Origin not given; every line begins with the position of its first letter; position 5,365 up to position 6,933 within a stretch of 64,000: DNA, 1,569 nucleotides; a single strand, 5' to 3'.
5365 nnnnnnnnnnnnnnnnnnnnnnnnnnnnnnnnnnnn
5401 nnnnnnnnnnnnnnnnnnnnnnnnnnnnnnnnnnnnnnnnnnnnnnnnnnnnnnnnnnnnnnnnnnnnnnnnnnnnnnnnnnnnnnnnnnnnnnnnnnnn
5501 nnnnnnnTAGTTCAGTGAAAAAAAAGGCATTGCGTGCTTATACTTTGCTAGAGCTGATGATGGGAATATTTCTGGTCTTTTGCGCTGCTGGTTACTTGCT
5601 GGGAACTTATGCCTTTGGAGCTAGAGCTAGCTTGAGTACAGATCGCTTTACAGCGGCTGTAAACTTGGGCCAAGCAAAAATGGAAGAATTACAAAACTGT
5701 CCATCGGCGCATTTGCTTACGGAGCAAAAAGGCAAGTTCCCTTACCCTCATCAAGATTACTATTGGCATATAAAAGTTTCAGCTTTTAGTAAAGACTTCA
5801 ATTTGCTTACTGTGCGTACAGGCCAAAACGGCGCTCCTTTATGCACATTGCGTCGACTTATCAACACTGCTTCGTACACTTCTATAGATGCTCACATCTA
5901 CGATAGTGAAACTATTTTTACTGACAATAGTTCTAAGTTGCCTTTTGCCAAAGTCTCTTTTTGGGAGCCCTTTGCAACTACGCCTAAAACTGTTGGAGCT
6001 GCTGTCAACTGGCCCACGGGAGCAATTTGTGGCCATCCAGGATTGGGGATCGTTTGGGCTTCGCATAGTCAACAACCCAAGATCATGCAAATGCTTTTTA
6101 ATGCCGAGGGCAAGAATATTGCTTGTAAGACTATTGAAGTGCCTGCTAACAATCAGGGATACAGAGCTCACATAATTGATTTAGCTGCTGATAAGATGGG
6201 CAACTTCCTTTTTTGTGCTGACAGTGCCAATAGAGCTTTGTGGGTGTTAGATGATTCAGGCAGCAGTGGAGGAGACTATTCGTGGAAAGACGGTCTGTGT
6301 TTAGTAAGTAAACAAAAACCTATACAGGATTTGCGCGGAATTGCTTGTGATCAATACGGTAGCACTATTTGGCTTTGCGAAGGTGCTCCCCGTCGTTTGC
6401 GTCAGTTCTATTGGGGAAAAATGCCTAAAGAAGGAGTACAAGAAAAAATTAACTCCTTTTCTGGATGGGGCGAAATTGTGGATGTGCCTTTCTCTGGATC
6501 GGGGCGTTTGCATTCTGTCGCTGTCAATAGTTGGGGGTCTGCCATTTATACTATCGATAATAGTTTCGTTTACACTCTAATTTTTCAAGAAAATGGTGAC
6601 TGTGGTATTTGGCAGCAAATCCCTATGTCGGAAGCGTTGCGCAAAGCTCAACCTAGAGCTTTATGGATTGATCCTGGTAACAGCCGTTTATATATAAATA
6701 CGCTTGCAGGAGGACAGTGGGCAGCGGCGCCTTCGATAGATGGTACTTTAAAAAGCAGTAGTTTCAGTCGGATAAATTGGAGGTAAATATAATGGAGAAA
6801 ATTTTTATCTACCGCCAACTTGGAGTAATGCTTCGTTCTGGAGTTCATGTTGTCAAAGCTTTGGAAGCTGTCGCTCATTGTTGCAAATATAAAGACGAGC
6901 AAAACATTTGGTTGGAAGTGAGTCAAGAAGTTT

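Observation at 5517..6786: Pilin-like N-terminus fused to a ~250-aa beta-propeller (NHL-like) domain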

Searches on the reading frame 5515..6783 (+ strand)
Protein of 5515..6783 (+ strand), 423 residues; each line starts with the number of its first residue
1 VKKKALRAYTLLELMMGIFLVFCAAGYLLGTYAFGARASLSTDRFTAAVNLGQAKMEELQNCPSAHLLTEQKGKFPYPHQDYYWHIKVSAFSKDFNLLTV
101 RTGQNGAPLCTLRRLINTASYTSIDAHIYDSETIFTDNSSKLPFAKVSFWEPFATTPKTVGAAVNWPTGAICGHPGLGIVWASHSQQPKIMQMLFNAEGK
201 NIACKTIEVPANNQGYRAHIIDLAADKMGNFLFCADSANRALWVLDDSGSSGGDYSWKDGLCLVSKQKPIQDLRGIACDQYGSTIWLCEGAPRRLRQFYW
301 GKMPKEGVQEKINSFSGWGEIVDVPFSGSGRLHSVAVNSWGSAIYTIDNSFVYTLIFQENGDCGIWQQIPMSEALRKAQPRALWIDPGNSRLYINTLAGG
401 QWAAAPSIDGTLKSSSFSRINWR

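Call 5: search_protein_families(library=pfam, proteins=[window:5515-6783:+], max_evalue=1)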
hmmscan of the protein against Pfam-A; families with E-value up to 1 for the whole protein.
window:5515-6783:+ (423 aa): 0 families

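Call 6: search_protein_families(library=ncbifam, proteins=[window:5515-6783:+], max_evalue=1)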
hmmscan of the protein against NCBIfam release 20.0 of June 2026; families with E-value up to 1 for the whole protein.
window:5515-6783:+ (423 aa): 2 families
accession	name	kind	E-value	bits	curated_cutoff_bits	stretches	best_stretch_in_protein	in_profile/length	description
NF047828.1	T3SSXpsI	equivalog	0.0011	19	150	1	7-93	2-85/132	type II secretion system protein XpsI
NF041013.1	T4P_ComGE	equivalog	0.22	11.6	49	1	4-60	1-57/83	competence type IV pilus minor pilin ComGE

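Call 7: find_homologous_proteins(query=window:5515-6783:+, max_evalue=0.001)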
Query window:5515-6783:+ (423 aa): 13 proteins with E <= 0.001 among 3446 candidates.
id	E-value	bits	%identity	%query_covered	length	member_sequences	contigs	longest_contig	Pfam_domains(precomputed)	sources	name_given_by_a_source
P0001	9.6e-293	989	99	100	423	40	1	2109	-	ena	-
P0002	6.0e-234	795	83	96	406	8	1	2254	-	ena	-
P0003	2.1e-229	780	77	100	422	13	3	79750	-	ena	-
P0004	2.0e-222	757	77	100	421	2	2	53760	-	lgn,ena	-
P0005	1.8e-217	741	75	100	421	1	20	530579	-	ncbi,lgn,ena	-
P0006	6.2e-194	663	65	100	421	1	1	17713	-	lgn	-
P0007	4.5e-191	654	66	100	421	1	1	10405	-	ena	-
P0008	7.7e-160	551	56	100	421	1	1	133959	-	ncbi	ncbi:MAG: hypothetical protein ACI38Q_03280 [Candidatus Bruticola sp.]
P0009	1.3e-157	544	55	100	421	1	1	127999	-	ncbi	ncbi:MAG: hypothetical protein ACI376_05225 [Candidatus Bruticola sp.]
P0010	4.0e-122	427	47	99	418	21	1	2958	-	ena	-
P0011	5.9e-104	367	43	99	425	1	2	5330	-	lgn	-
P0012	1.7e-102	362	41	99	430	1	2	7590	-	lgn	-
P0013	3.6e-99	351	42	100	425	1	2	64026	-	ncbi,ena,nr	ncbi:hypothetical protein IJT93_00700 [bacterium]|nr:hypothetical protein [bacterium]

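Call 8: search_solved_structures(query=window:5515-6783:+, max_evalue=10, show_alignments=2)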
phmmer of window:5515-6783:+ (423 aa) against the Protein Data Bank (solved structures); distinct sequences matched with E-value up to 10: 0.

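Call 15: find_encoding_contigs(protein=P0013, flank=10000, max_places=2)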
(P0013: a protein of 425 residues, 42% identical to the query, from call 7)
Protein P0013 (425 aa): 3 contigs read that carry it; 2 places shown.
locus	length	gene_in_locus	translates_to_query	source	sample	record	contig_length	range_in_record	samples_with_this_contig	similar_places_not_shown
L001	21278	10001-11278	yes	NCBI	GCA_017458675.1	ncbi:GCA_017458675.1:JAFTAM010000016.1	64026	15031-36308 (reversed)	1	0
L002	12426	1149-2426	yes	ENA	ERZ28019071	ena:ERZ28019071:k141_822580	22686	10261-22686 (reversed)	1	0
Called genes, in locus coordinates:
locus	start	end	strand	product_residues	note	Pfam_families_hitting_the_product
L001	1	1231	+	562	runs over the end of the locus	PF07690:MFS_1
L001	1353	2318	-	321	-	PF12784:PDDEXK_2 (weak)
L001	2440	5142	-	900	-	PF00512:HisKA, PF02518:HATPase_c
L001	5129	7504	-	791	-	PF00072:Response_reg, PF03704:BTAD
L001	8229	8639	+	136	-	-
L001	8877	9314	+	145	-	-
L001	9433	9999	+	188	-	-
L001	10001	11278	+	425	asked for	-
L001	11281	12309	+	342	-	PF00482:T2SSF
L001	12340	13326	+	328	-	-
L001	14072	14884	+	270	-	PF01522:Polysacc_deac_1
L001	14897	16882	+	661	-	PF02518:HATPase_c, PF13589:HATPase_c_3, PF01119:DNA_mis_repair, PF08676:MutL_C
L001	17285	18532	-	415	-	PF02661:Fic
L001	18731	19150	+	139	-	PF01894:YjbQ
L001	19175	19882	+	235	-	PF01479:S4, PF00849:PseudoU_synth_2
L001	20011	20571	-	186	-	-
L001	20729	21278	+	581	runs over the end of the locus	PF01807:Zn_ribbon_DnaG, PF08275:DNAG_N, PF01751:Toprim, PF13155:Toprim_2, PF13362:Toprim_3 (weak), PF13662:Toprim_4, PF10410:DnaB_bind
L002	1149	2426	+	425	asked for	-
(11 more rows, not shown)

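Call 16: find_encoding_contigs(protein=P0008, flank=10000, max_places=2)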
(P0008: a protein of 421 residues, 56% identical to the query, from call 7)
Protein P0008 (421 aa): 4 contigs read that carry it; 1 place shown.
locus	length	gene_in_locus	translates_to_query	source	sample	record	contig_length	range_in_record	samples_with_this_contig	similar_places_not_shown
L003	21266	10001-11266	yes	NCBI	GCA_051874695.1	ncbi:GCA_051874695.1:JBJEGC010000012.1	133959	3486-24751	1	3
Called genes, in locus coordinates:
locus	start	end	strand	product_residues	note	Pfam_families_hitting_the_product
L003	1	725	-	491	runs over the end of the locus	PF00771:FHIPEP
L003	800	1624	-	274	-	-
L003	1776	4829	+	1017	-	-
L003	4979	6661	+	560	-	PF07690:MFS_1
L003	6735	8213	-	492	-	PF00072:Response_reg, PF03704:BTAD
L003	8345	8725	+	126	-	-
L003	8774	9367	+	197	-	-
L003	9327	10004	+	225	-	-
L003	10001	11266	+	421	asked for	-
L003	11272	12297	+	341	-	PF00482:T2SSF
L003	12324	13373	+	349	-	-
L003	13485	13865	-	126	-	PF13453:Zn_ribbon_TFIIB (weak)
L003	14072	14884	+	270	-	PF01522:Polysacc_deac_1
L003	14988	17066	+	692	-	PF02518:HATPase_c, PF13589:HATPase_c_3, PF01119:DNA_mis_repair, PF08676:MutL_C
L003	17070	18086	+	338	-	-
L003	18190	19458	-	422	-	PF02661:Fic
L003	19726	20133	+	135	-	PF01894:YjbQ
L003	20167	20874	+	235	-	PF01479:S4 (weak), PF00849:PseudoU_synth_2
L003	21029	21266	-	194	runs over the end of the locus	-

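Call 20: predict_structure(alignment_id=A1)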
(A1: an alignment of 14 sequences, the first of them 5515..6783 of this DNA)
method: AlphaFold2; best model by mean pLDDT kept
length: 423 residues; sequences in the alignment: 14
mean_pLDDT: 72.5   pTM: 0.62
mean pLDDT of the five models: 72.5, 70.4, 69.7, 68.4, 68.2
residues with pLDDT >= 90: 61; 70-90: 209; 50-70: 97; < 50: 56
segments of 3 or more residues with pLDDT < 50: 30-41, 120-156, 250-252
pLDDT, mean of each block of 10 residues (from residue 1): 58 77 64 40 66 78 73 87 87 69 74 65 34 38 38 46 69 65 84 69 80 73 77 75 72 58 80 86 87 91 77 85 88 87 91 81 82 90 72 76 80 85 45
secondary structure, 60 per line:
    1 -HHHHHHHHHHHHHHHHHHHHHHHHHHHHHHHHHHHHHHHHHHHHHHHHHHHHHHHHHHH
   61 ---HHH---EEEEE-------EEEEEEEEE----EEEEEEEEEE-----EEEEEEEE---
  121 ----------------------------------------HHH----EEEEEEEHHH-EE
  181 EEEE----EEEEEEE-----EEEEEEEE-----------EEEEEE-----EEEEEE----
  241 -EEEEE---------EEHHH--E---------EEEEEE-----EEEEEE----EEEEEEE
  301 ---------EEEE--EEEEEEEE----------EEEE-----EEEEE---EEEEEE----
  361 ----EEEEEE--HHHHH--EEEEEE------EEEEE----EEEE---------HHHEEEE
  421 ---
elements in order: H2-60 E70-74 E82-90 E95-104 E110-117 E168-174 E179-184 E189-195 E201-208 E220-225 E231-236 E242-246 E273-278 E284-289 E294-300 E310-313 E316-323 E334-337 E343-347 E351-356 E365-370 H373-377 E380-385 E392-396 E401-404 E417-420

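Call 22: search_protein_representatives(alignment_id=A1)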
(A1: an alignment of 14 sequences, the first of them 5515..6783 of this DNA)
Query: 14 sequences, 421 profile positions. Proteins with E-value up to 0.001 (for the whole library): 879; up to 1e-10: 33; up to 1e-30: 13. The best 150 are listed.
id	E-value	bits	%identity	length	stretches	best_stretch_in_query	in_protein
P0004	4.3e-229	777.1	-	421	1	1-421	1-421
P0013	1.1e-191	653.9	-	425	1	2-421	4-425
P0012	3.7e-175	599.4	-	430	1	2-418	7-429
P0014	2.3e-120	418.9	-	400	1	4-421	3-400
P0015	5.4e-120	417.7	-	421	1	3-421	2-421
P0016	5.4e-69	249.7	-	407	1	3-401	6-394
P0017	1.6e-63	231.7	-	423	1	5-408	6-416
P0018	9.2e-54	199.5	-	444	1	7-403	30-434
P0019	2.2e-47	178.5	-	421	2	167-403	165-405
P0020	6.1e-42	160.6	-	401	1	1-401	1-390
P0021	3.5e-38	148.2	-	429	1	1-401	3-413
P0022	1.1e-36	143.3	-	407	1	6-406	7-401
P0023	3.0e-32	128.7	-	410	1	6-403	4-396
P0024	1.9e-30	122.7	-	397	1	6-399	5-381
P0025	6.3e-30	121.0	-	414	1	5-400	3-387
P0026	1.4e-27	113.2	-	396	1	6-394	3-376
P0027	6.3e-27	111.1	-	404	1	6-401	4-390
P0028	1.9e-22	96.4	-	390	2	4-113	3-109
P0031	6.8e-18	81.3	-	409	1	1-420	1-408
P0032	2.1e-16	76.4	-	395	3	3-132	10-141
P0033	5.8e-14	68.4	-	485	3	162-287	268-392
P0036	4.6e-12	62.1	-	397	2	3-117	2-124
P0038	1.3e-11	60.6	-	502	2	1-195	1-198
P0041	4.1e-11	59.0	-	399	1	5-407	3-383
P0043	1.0e-10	57.7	-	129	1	3-115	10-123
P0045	2.7e-10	56.3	-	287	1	12-118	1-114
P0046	6.4e-10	55.1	-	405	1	5-391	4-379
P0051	2.3e-09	53.2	-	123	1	5-102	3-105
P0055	4.9e-09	52.2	-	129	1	3-105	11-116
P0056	5.5e-09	52.0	-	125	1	4-106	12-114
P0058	6.9e-09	51.7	-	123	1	5-93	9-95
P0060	1.1e-08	51.0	-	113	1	4-101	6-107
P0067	5.7e-08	48.7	-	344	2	2-246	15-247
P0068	6.3e-08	48.5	-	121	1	6-96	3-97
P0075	8.5e-08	48.1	-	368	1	4-119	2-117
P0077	1.1e-07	47.8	-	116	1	6-101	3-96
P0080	1.1e-07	47.7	-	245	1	2-116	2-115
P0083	1.4e-07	47.3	-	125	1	5-103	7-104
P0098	3.8e-07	46.0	-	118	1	6-110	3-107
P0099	3.8e-07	45.9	-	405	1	5-101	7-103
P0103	4.8e-07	45.6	-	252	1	1-133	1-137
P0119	7.9e-07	44.9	-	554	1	2-138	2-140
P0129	1.1e-06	44.4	-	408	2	5-188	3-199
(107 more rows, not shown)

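Call 23: fold_search(model_id=the predicted structure, library=pdb)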
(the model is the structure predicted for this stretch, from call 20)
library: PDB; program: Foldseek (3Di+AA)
matches with E <= 10: 1464; with E <= 0.001: 617
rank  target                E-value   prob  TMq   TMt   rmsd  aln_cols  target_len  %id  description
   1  3fgb_B                2.4e-09  1.00  0.41  0.49  14.7       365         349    8  Crystal structure of the Q89ZH8_BACTN protein from Bacteroides thetaiotaomicron. Northeast Structural Genomics Consort (released 2008-12-23)
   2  4qrj_A                1.2e-08  1.00  0.41  0.48  14.6       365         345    8  Crystal structure of a putative 6-phosphogluconolactonase (BACUNI_04672) from Bacteroides uniformis ATCC 8492 at 2.20  (released 2014-07-23)
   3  4qrj_B                1.4e-08  1.00  0.41  0.49  14.5       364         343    8  Crystal structure of a putative 6-phosphogluconolactonase (BACUNI_04672) from Bacteroides uniformis ATCC 8492 at 2.20  (released 2014-07-23)
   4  6igb_A                1.7e-08  1.00  0.39  0.45  14.8       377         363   10  the structure of Pseudomonas aeruginosa Periplasmic gluconolactonase, PpgL (released 2018-11-21)
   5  3fgb_A                2.1e-08  1.00  0.42  0.49  14.8       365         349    8  Crystal structure of the Q89ZH8_BACTN protein from Bacteroides thetaiotaomicron. Northeast Structural Genomics Consort (released 2008-12-23)
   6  3scy                  2.2e-08  1.00  0.38  0.44  15.4       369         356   10  Crystal structure of a putative 6-phosphogluconolactonase (BF1038) from Bacteroides fragilis NCTC 9343 at 1.50 A resolut (released 2011-07-20)
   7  6nau_A                2.4e-08  1.00  0.46  0.56  13.1       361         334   11  1.55 Angstrom Resolution Crystal Structure of 6-phosphogluconolactonase from Klebsiella pneumoniae (released 2018-12-19)
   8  1ri6                  2.6e-08  1.00  0.37  0.46  14.0       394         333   10  Structure of a putative isomerase from E. coli (released 2003-11-25)
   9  1l0q_A                3.0e-08  1.00  0.39  0.41   5.1       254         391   11  Tandem YVTN beta-propeller and PKD domains from an archaeal surface layer protein (released 2002-11-06)
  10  7bie_A                3.9e-08  1.00  0.37  0.52  15.0       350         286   11  Crystal structure of nvWrap-T, a 7-bladed symmetric propeller (released 2021-09-22)
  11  8ydd_C                4.8e-08  1.00  0.34  0.46   6.5       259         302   14  Crystal structure of Nanog(R100A) in complex with Wdr5 (released 2025-03-26)
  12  7apx_E                5.3e-08  1.00  0.36  0.42  15.9       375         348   11  yeast THO-Sub2 complex (released 2020-12-02)
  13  2cnx_A                6.6e-08  1.00  0.33  0.44   7.3       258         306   15  WDR5 and Histone H3 Lysine 4 dimethyl complex at 2.1 angstrom (released 2006-07-03)
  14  9sob_4                6.6e-08  1.00  0.39  0.37  21.2       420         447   10  Structural Model of the Nuclear Pore Complex in Arabidopsis thaliana (released 2025-11-05)
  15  3hfq_A                7.3e-08  1.00  0.38  0.46  15.2       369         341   10  Crystal structure of the lp_2219 protein from Lactobacillus plantarum. Northeast Structural Genomics Consortium Target (released 2009-05-26)
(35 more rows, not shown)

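Call 24: search_protein_families(library=pfam, proteins=[P0043, P0051, P0055, P0056, P0058, P0060, P0068, P0077, P0083, P0098], max_evalue=0.01)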
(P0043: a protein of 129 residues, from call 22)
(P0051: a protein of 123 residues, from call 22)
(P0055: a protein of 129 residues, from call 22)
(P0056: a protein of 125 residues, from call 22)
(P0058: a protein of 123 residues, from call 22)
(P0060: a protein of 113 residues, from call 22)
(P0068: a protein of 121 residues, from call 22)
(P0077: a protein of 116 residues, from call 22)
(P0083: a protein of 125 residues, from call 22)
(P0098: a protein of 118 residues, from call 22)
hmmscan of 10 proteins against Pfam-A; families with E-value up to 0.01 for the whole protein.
P0043 (129 aa): 0 families

P0051 (123 aa): 1 family
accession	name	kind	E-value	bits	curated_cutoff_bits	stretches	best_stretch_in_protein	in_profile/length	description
PF07963.17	N_methyl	-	3.8e-05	23.5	21.2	1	1-26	1-26/27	Prokaryotic N-terminal methylation motif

P0055 (129 aa): 0 families

P0056 (125 aa): 2 families
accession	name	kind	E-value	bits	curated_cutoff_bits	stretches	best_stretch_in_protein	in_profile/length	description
PF07963.17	N_methyl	-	1.5e-09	37.5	21.2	1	12-36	2-26/27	Prokaryotic N-terminal methylation motif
PF23912.1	DUF7254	-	0.0073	17.1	27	1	43-115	24-93/101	Domain of unknown function (DUF7254)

P0058 (123 aa): 1 family
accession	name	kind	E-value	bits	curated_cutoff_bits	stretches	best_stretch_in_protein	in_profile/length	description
PF07963.17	N_methyl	-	9.2e-08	31.8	21.2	1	9-32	3-26/27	Prokaryotic N-terminal methylation motif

P0060 (113 aa): 1 family
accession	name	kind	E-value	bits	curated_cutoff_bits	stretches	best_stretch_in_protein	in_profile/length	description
PF07963.17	N_methyl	-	1.1e-07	31.6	21.2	1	9-30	5-26/27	Prokaryotic N-terminal methylation motif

P0068 (121 aa): 0 families

P0077 (116 aa): 1 family
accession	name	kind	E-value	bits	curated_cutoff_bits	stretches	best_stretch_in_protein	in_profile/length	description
PF07963.17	N_methyl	-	4.1e-05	23.4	21.2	1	2-25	3-26/27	Prokaryotic N-terminal methylation motif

P0083 (125 aa): 1 family
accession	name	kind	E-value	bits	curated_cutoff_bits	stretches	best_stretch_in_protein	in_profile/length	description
PF07963.17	N_methyl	-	2.5e-05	24.1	21.2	1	7-31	3-27/27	Prokaryotic N-terminal methylation motif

P0098 (118 aa): 1 family
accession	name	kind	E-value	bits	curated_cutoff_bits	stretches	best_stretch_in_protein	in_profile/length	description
PF07963.17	N_methyl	-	0.00019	21.3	21.2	1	3-25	4-26/27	Prokaryotic N-terminal methylation motif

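Call 27: find_related_loci(query=A1, collection=genome_contigs, flank=10000)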
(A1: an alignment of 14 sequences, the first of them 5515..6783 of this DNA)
Query A1 (423 aa) in genome_contigs; peptide patterns used: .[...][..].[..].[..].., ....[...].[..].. (x = any residue, [..] = any of these).
97 stretches matched a pattern; 13 encode a relative of the query (tblastn E <= 1e-3); 13 distinct loci.
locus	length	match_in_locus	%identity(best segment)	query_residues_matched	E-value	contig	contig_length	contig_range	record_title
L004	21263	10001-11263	83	1-423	0e+0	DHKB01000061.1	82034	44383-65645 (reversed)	MAG TPA_asm: bacterium UBP9_UBA4705 isolate UBA4705 UBA4705_contig_5792, whole genome shotgun sequence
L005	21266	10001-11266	77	1-423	0e+0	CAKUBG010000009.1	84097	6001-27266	MAG: uncultured bacterium isolate REFINED_METABAT215_TOP10_CONTIGS_1500_ASSEMBLY_K77_MERGED__Hadza_MoBio_hadza-E-H_F_8_2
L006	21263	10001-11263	77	1-423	0e+0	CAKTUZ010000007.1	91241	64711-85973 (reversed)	MAG: uncultured bacterium isolate REFINED_METABAT215_TOP10_CONTIGS_1500_ASSEMBLY_K77_MERGED__Hadza_PheChl_Fiber-Hadza-Ne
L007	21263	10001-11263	75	1-423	0e+0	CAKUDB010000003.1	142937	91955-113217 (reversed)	MAG: uncultured bacterium isolate REFINED_METABAT215_TOP10_CONTIGS_1500_ASSEMBLY_K77_MERGED__Hadza_MoBio_hadza-E-H_K_21_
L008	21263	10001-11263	56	1-423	5e-163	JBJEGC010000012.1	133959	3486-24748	MAG: Candidatus Bruticola sp. isolate PUUB49_bin.005 NODE_27_length_133959_cov_12.186141, whole genome shotgun sequence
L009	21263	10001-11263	55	1-423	3e-161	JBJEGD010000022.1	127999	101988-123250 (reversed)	MAG: Candidatus Bruticola sp. isolate LOHA09_bin.039 NODE_37_length_127999_cov_9.788400, whole genome shotgun sequence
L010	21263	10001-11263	42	3-423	1e-103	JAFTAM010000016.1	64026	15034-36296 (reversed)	Bacterium isolate RGIG3641 Goat_Rumen.Co__c256330, whole genome shotgun sequence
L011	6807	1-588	80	226-423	5e-97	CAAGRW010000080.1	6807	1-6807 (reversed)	MAG TPA_asm: Candidatus Riflebacteria bacterium, isolate HGM23016, WGS project CAAGRW010000000 data, contig: SRS883029_5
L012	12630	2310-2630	25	7-132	2e-6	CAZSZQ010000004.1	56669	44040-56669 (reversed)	MAG TPA_asm: uncultured Desulfatiglans sp. isolate SRP192927_co7_235 genome assembly, contig: NODE_751_length_56669_cov_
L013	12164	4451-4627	42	1-60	8e-6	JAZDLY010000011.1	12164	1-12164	MAG: Candidatus Omnitrophota bacterium isolate MEGAHIT-group-0.624 k141_3215312, whole genome shotgun sequence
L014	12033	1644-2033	27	1-126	5e-5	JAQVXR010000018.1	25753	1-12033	MAG: Desulfitobacteriaceae bacterium isolate STF2_130 NODE_4392_length_25753_cov_6.808827_Sandtown_F2, whole genome shot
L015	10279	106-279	33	3-60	4e-4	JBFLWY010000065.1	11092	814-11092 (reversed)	MAG: Bacillota bacterium isolate MAG044 MAG044_65, whole genome shotgun sequence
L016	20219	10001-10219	33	7-76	3e-4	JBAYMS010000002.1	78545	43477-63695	MAG: Candidatus Omnitrophota bacterium isolate SO_2016_LW1_45 scaffold00166_LW64-88_2016, whole genome shotgun sequence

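Call 44: list_cluster_members(proteins=[P0014, P0016, P0017, P0019, P0020, P0022, P0028, P0032, P0036, P0046])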
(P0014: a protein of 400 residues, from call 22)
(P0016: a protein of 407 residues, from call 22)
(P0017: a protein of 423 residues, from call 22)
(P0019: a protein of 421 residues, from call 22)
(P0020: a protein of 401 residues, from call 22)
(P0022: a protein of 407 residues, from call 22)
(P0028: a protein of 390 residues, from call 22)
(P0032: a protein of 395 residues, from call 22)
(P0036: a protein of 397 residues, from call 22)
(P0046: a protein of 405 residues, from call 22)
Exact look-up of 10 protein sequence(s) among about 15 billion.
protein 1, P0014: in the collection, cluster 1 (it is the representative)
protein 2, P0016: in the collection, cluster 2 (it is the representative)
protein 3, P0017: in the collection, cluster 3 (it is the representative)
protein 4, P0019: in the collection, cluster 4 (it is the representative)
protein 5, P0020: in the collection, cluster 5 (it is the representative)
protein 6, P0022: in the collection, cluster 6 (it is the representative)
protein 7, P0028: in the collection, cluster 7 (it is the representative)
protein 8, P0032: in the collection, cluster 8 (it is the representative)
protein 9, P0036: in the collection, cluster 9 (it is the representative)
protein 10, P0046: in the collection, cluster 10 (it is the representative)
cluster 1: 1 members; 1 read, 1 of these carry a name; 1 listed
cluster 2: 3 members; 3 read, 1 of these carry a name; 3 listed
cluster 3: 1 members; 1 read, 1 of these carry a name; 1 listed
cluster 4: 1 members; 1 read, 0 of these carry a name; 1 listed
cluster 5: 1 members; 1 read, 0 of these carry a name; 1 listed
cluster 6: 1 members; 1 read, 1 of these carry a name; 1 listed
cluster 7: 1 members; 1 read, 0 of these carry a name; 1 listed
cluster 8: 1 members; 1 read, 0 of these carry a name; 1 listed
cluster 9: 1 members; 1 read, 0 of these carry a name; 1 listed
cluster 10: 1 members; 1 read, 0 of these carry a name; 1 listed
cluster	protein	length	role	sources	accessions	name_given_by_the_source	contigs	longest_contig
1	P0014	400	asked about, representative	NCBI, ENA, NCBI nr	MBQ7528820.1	hypothetical protein IJT10_02810 [bacterium] | hypothetical protein [bacterium]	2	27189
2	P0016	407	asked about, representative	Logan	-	-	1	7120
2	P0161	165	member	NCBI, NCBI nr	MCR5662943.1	MAG: hypothetical protein K6G50_12600, partial [bacterium] | hypothetical protein [bacterium]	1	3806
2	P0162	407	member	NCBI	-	-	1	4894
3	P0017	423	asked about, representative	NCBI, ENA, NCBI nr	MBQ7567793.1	hypothetical protein IJT17_03210 [bacterium] | hypothetical protein [bacterium]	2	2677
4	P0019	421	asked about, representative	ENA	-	-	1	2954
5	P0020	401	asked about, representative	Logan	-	-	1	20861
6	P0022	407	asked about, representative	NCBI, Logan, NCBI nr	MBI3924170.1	MAG: hypothetical protein HY319_01390 [Armatimonadetes bacterium] | hypothetical protein [Armatimonadota bacterium]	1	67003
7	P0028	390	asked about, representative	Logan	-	-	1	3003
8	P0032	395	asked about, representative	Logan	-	-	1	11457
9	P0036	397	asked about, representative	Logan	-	-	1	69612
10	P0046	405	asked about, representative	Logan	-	-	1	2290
